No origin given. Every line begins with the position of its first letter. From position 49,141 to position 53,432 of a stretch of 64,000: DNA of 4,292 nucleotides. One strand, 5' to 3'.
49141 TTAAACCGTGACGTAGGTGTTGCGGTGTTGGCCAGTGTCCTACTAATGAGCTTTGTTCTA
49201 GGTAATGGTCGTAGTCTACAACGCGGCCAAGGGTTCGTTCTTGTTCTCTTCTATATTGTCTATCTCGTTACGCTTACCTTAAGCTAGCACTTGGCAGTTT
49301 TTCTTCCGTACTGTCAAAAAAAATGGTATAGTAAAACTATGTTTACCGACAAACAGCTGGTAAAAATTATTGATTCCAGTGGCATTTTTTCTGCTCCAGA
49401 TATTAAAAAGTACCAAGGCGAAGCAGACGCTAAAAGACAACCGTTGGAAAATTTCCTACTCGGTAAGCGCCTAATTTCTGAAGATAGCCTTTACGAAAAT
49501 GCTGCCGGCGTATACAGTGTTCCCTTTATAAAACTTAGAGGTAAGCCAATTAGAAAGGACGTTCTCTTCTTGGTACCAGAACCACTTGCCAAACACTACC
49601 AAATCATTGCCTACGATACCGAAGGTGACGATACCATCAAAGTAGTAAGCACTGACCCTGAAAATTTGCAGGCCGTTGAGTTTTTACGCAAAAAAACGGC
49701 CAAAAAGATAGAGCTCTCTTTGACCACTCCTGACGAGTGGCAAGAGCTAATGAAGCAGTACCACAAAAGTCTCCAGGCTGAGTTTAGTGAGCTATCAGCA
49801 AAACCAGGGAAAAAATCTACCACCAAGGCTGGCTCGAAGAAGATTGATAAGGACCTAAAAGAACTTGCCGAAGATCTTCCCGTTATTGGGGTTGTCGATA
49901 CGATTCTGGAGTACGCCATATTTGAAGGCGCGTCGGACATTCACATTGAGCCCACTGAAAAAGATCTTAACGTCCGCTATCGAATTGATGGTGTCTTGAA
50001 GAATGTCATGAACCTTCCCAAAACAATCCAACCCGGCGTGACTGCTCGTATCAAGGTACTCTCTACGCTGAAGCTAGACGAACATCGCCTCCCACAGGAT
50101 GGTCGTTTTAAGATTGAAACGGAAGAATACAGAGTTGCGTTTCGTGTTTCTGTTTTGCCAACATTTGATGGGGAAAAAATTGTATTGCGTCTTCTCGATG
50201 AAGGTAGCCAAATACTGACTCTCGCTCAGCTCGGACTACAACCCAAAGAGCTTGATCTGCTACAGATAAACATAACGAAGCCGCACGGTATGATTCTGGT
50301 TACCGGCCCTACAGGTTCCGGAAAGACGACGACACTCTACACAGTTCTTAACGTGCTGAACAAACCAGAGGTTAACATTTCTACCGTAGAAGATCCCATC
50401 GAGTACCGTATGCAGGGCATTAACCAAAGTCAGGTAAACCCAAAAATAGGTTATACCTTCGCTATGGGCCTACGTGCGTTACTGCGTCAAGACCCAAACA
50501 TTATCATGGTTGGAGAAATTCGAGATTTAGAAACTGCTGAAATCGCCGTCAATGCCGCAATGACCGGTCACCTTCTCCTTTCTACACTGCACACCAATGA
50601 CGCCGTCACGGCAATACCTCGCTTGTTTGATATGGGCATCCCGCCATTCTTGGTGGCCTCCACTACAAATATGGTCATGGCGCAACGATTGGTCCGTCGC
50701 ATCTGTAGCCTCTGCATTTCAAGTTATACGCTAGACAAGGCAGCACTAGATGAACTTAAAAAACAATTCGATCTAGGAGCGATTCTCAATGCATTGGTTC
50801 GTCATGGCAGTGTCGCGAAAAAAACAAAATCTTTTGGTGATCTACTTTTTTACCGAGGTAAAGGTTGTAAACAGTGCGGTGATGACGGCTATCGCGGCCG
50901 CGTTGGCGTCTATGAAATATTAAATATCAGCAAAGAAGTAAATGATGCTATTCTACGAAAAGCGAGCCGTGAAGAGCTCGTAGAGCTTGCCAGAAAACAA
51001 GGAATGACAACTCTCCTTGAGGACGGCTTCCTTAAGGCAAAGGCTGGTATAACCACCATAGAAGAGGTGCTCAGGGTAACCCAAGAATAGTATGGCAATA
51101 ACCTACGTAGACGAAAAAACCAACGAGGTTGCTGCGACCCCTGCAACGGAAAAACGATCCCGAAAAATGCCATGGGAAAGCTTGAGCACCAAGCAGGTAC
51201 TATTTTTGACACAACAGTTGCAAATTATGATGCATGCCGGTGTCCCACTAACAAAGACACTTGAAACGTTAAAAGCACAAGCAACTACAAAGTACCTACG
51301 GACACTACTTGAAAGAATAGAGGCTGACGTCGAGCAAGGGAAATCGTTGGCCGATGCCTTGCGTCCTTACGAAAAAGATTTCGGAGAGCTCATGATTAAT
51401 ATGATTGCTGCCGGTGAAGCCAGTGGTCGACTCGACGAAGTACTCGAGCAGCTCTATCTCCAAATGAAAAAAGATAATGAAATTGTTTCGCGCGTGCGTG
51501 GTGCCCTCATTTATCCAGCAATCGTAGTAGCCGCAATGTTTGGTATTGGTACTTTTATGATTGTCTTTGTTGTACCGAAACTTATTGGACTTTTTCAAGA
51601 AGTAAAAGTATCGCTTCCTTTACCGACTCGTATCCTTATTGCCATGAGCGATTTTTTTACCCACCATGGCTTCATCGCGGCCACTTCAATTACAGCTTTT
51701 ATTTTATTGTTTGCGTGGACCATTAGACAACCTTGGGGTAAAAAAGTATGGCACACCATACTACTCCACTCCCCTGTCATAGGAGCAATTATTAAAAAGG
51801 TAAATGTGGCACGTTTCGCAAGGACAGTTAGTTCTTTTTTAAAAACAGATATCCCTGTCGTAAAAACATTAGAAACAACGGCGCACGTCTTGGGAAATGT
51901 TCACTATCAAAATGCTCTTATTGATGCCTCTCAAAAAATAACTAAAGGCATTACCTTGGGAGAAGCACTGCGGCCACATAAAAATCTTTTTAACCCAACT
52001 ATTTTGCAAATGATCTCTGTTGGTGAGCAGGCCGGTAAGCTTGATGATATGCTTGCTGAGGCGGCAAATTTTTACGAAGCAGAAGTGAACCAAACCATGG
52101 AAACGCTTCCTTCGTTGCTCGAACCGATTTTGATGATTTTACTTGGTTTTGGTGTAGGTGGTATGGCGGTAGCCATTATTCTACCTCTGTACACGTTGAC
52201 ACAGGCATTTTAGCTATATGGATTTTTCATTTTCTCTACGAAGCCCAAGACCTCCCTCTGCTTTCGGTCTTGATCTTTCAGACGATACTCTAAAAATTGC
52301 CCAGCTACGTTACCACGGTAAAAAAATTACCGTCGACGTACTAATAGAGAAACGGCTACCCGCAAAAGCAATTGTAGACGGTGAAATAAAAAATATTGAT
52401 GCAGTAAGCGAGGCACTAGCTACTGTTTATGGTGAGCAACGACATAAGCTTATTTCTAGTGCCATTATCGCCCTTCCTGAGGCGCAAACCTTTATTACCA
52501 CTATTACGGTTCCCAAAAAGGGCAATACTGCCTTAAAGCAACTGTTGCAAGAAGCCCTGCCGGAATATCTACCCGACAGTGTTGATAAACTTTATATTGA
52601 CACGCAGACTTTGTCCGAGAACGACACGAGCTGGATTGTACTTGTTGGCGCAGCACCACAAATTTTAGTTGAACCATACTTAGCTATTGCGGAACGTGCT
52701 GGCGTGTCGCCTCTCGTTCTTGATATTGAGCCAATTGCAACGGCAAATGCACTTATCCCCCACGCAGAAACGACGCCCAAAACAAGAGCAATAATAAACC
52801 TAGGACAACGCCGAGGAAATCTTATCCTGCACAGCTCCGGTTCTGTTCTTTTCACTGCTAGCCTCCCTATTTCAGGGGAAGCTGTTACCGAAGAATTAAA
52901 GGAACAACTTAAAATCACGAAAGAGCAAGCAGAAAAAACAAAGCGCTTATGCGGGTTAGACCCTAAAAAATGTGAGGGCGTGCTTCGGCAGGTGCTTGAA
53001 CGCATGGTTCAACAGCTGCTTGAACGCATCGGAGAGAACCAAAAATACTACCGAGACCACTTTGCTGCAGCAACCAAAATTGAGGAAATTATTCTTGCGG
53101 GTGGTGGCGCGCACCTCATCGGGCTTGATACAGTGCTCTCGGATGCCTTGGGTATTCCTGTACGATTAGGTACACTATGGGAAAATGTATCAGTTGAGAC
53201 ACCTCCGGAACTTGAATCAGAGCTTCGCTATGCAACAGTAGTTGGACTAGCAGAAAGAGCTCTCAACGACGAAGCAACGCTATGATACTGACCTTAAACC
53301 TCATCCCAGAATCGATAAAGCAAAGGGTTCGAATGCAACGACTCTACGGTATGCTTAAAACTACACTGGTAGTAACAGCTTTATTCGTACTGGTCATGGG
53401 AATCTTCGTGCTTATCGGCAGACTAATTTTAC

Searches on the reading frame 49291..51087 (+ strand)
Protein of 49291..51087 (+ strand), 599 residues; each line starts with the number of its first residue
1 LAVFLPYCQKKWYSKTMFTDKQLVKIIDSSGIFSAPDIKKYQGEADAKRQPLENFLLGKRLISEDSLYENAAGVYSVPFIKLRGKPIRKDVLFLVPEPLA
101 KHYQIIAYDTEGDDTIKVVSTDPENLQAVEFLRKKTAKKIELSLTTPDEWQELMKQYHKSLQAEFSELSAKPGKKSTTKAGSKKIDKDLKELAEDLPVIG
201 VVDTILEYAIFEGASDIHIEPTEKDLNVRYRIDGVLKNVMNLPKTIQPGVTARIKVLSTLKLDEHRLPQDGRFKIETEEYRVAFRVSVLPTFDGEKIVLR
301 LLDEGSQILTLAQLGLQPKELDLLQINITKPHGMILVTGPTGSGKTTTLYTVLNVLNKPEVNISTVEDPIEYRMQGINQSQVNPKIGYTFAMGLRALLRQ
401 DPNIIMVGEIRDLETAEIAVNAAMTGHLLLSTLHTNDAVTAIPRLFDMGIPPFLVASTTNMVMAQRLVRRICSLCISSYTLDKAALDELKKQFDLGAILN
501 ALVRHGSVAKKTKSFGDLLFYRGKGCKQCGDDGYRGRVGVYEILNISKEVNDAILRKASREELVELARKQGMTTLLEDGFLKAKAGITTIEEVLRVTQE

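Call 31: search_protein_families(library=pfam, proteins=[window:49291-51087:+], max_evalue=0.0001)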
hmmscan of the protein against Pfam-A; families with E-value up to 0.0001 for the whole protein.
window:49291-51087:+ (599 aa): 3 families
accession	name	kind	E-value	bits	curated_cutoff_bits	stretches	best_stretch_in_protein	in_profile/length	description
PF00437.27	T2SSE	-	2.3e-130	435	24.9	1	192-595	2-370/370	Type II/IV secretion system protein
PF05157.20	MshEN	-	1.9e-11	44.2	23.1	1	75-159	1-85/90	MshEN domain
PF13401.12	AAA_22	-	9.1e-05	23.2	27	0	331-361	4-36/130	AAA domain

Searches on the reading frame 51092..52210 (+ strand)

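Call 31: search_protein_families(library=pfam, proteins=[window:51092-52210:+], max_evalue=0.0001)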
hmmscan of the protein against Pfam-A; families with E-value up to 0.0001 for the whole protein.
window:51092-52210:+ (373 aa): 1 family
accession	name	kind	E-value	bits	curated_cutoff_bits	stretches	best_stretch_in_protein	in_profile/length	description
PF00482.28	T2SSF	-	2e-52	176.8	25.2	2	40-162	2-125/125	Type II secretion system (T2SS), protein F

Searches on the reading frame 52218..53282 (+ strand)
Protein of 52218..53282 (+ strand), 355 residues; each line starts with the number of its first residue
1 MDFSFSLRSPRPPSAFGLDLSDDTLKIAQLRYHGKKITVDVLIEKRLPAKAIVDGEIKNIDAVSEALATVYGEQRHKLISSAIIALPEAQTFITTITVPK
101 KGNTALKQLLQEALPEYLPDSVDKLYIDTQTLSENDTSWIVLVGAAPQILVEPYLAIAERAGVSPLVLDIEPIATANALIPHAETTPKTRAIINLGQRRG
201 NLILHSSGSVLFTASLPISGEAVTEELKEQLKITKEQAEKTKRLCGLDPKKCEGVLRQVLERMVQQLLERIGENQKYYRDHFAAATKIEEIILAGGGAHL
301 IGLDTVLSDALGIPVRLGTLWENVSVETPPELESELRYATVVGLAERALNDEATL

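Call 31: search_protein_families(library=pfam, proteins=[window:52218-53282:+], max_evalue=0.0001)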
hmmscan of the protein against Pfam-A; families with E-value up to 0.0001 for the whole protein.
window:52218-53282:+ (355 aa): 3 families
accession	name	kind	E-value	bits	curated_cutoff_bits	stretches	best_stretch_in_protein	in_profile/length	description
PF11104.14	PilM_2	-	9.5e-37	127.1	27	1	17-347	1-338/340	Type IV pilus assembly protein PilM;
PF14450.12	FtsA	-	1.2e-09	39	31.8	1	191-343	1-127/127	Cell division protein FtsA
PF06723.19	MreB_Mbl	-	3.8e-07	29.7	27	0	256-318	242-304/327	MreB/Mbl protein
